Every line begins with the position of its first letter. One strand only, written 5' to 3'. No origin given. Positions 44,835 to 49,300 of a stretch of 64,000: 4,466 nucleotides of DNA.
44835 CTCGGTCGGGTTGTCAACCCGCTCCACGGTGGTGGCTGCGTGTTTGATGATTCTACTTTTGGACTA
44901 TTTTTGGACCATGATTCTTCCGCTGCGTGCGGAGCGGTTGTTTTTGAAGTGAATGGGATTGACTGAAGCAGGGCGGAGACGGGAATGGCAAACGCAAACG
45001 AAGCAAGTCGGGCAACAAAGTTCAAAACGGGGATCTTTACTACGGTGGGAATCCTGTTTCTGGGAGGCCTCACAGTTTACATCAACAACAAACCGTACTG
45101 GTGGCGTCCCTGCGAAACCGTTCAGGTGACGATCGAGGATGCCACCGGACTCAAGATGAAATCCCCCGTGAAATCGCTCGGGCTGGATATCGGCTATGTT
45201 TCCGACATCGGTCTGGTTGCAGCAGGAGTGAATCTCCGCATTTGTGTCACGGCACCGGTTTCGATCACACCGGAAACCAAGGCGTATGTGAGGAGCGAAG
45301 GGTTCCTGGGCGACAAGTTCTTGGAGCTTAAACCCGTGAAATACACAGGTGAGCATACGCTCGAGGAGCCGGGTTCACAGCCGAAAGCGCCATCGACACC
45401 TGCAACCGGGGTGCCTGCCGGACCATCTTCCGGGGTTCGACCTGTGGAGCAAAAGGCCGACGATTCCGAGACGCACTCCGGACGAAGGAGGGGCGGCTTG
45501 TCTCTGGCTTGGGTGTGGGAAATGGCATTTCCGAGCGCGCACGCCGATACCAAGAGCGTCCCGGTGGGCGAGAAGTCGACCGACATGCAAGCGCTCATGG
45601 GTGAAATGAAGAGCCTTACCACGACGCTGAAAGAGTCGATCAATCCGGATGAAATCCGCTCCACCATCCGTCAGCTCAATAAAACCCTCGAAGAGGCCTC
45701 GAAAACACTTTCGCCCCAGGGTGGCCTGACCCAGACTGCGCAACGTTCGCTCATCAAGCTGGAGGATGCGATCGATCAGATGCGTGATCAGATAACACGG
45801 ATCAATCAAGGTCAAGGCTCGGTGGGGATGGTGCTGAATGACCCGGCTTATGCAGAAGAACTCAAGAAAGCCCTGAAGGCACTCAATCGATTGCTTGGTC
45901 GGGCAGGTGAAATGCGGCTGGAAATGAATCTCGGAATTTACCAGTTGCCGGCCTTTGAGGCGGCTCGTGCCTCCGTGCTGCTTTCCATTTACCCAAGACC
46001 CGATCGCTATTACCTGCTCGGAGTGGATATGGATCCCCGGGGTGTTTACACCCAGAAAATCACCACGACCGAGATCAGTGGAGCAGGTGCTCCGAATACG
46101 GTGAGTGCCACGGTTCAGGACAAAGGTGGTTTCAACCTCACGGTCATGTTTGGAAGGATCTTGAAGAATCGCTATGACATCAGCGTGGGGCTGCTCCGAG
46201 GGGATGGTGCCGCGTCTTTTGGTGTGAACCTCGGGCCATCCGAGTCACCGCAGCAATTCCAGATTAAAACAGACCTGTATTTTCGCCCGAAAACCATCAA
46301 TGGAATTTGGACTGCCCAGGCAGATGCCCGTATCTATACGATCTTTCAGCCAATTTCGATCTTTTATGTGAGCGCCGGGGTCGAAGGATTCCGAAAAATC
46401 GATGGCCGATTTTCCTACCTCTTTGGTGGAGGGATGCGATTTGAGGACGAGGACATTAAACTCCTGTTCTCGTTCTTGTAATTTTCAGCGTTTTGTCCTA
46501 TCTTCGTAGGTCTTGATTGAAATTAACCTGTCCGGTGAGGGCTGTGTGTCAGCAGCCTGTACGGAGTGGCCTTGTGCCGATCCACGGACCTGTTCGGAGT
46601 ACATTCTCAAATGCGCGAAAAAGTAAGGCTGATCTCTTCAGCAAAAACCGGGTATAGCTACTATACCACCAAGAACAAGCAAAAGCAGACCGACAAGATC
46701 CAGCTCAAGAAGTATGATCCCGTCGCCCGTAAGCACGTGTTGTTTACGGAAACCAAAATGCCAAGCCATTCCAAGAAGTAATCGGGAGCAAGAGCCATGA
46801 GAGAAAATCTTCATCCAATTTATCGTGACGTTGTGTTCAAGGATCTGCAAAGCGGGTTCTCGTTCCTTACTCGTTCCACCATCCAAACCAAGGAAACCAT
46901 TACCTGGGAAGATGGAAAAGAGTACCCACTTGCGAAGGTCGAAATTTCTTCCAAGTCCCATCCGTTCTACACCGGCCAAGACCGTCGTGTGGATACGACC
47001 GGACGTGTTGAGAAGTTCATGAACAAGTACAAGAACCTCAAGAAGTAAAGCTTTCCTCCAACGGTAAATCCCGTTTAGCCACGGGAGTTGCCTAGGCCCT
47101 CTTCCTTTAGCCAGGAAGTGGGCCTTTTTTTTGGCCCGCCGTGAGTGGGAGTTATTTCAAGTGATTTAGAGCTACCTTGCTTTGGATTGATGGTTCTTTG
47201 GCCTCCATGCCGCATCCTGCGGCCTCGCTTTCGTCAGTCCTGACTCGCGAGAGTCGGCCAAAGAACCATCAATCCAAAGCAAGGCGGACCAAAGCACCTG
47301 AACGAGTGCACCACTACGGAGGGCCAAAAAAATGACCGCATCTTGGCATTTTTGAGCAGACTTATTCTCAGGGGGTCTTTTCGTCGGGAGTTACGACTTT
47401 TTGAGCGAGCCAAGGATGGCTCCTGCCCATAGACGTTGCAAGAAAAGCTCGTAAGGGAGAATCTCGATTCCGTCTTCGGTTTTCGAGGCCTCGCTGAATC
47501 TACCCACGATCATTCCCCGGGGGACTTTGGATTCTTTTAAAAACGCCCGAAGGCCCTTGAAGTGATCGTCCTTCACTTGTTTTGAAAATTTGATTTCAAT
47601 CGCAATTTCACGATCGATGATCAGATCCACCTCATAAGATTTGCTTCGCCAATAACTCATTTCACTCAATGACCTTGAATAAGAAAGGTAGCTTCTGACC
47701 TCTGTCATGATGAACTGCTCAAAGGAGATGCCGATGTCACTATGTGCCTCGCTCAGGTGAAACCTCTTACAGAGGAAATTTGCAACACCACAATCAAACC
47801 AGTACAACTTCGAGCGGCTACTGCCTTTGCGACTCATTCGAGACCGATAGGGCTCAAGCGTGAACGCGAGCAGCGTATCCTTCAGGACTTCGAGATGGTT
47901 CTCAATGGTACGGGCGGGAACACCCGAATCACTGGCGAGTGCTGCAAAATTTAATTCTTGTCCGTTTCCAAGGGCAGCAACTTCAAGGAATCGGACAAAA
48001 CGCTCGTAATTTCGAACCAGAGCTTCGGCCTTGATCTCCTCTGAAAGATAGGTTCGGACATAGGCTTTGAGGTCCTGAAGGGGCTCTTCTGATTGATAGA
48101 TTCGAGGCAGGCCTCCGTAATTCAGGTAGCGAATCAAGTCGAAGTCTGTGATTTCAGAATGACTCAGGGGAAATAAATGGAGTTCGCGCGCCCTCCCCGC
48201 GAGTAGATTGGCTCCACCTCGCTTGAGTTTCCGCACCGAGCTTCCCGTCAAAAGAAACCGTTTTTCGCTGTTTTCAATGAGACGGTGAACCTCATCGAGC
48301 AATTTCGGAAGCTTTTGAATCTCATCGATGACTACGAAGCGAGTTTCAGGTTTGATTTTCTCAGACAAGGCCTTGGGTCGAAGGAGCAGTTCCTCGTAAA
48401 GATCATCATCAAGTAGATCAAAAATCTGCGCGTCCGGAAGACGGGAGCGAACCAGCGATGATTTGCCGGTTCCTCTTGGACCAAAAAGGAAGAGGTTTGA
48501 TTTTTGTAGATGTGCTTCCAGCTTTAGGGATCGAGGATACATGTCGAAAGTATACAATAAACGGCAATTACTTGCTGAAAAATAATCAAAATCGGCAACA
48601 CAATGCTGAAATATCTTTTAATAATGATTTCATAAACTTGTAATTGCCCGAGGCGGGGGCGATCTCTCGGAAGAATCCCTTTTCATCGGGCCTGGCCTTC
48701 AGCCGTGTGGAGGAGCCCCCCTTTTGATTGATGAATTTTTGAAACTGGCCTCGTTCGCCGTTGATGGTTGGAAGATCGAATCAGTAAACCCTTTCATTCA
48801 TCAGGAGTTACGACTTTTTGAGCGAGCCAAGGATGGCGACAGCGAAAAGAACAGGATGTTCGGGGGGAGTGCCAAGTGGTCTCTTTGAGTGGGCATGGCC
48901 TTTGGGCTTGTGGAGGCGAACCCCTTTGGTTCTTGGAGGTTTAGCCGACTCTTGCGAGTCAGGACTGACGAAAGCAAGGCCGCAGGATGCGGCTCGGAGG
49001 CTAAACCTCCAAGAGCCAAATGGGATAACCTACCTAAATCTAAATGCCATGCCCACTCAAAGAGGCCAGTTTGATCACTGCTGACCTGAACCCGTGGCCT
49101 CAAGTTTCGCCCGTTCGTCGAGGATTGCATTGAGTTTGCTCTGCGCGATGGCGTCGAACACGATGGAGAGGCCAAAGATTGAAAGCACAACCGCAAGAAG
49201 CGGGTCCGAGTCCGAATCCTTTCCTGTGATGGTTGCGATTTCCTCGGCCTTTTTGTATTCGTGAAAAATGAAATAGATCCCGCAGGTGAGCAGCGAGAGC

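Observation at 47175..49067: Low-GC AAA+ (DUF4143) ATPase gene bracketed by perfect 34-bp direct repeats and by an inverted pair of palindromic elements: possible mobile cassette or recombination footprint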

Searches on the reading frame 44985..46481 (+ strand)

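Call 13: search_protein_families(library=pfam, proteins=[window:44985-46481:+])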
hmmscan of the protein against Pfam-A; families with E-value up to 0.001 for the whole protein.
window:44985-46481:+ (498 aa): 1 family
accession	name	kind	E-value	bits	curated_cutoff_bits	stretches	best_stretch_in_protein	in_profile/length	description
PF02470.25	MlaD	-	1e-11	45.3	25.1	1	44-117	3-80/81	MlaD protein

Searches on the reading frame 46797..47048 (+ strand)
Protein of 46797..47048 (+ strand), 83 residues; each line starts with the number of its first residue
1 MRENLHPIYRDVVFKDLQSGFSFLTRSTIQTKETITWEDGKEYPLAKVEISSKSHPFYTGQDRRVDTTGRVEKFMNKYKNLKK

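Call 13: search_protein_families(library=pfam, proteins=[window:46797-47048:+])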
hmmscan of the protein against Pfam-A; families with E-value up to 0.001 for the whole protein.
window:46797-47048:+ (83 aa): 1 family
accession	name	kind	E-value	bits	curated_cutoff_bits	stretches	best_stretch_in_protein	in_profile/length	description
PF01197.23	Ribosomal_L31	-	5.6e-25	87.8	27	1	1-79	1-65/65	Ribosomal protein L31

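Call 77: find_encoding_contigs(protein=window:46797-47048:+, flank=4000, max_places=10)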
Protein window:46797-47048:+ (83 aa): 18 contigs read that carry it; 10 places shown.
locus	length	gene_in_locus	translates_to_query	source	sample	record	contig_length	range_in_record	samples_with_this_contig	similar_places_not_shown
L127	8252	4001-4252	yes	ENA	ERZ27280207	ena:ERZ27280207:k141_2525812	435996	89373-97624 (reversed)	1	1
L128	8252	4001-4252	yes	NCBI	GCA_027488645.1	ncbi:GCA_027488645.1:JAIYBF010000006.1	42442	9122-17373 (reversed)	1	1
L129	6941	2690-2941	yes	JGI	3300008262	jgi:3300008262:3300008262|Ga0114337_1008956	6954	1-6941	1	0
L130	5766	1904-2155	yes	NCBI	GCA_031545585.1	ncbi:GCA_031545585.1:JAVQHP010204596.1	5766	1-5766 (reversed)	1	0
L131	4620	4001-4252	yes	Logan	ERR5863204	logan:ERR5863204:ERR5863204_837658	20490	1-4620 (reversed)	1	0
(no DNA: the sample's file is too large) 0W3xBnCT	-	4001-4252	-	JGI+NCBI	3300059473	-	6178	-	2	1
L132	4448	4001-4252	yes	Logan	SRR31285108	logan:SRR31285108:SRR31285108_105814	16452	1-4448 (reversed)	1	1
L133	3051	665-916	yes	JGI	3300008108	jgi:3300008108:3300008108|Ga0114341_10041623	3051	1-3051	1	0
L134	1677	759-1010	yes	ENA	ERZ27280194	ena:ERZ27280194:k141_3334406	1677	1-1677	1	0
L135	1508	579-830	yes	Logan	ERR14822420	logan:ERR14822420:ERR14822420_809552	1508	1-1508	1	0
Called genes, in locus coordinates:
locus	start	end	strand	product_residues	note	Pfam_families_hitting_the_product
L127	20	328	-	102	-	PF06155:GBBH-like_N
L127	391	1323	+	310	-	PF01066:CDP-OH_P_transf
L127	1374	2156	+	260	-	PF02405:MlaE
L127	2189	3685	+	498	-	PF02470:MlaD, PF27164:Aq_493_lipo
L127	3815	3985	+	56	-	PF00471:Ribosomal_L33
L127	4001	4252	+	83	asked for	PF01197:Ribosomal_L31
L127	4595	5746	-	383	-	PF13173:AAA_14, PF13635:DUF4143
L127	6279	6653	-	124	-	PF14018:DUF4234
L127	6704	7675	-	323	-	PF00702:Hydrolase, PF12710:HAD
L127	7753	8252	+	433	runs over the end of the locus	PF13393:tRNA-synt_His, PF03129:HGTP_anticodon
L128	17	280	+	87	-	-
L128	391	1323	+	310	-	PF01066:CDP-OH_P_transf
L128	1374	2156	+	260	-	PF02405:MlaE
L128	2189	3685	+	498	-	PF02470:MlaD, PF27164:Aq_493_lipo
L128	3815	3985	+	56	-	PF00471:Ribosomal_L33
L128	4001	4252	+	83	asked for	PF01197:Ribosomal_L31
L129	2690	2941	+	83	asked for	PF01197:Ribosomal_L31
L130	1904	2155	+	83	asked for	PF01197:Ribosomal_L31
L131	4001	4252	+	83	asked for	PF01197:Ribosomal_L31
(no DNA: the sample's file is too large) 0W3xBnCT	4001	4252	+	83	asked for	PF01197:Ribosomal_L31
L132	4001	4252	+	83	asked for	PF01197:Ribosomal_L31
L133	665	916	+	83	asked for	PF01197:Ribosomal_L31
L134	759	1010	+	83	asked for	PF01197:Ribosomal_L31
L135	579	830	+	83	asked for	PF01197:Ribosomal_L31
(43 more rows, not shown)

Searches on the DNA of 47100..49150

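Call 16: search_rna_families(source=window, start=47100, end=49150, threshold=evalue, max_evalue=10, show_alignments=3)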
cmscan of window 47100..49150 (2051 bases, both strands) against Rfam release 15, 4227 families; matches with E-value up to 10: 6.
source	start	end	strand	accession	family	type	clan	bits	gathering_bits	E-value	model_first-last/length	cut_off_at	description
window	48914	49032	+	RF04162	MIR9662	Gene; miRNA;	-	26.8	80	0.098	1-100/100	no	MIR9662 microRNA precursor family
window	47191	47270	+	RF03462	mir-4677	Gene; miRNA;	-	18.5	80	1.8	1-59/59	no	mir-4677 microRNA precursor family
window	47189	47268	-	RF03462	mir-4677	Gene; miRNA;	-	18.5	80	1.8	1-59/59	no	mir-4677 microRNA precursor family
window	48725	48783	+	RF00330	snoZ43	Gene; snRNA; snoRNA; CD-box;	-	17.8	43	3.2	1-100/100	no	Small nucleolar RNA Z43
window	48394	48413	-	RF01127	sR42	Gene; snRNA; snoRNA; CD-box;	-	14.3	38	2.5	1-63/63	no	Small nucleolar RNA sR42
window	48349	48477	+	RF01497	ALIL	Cis-reg;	-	12.7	50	2.9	1-117/117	no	ALIL pseudoknot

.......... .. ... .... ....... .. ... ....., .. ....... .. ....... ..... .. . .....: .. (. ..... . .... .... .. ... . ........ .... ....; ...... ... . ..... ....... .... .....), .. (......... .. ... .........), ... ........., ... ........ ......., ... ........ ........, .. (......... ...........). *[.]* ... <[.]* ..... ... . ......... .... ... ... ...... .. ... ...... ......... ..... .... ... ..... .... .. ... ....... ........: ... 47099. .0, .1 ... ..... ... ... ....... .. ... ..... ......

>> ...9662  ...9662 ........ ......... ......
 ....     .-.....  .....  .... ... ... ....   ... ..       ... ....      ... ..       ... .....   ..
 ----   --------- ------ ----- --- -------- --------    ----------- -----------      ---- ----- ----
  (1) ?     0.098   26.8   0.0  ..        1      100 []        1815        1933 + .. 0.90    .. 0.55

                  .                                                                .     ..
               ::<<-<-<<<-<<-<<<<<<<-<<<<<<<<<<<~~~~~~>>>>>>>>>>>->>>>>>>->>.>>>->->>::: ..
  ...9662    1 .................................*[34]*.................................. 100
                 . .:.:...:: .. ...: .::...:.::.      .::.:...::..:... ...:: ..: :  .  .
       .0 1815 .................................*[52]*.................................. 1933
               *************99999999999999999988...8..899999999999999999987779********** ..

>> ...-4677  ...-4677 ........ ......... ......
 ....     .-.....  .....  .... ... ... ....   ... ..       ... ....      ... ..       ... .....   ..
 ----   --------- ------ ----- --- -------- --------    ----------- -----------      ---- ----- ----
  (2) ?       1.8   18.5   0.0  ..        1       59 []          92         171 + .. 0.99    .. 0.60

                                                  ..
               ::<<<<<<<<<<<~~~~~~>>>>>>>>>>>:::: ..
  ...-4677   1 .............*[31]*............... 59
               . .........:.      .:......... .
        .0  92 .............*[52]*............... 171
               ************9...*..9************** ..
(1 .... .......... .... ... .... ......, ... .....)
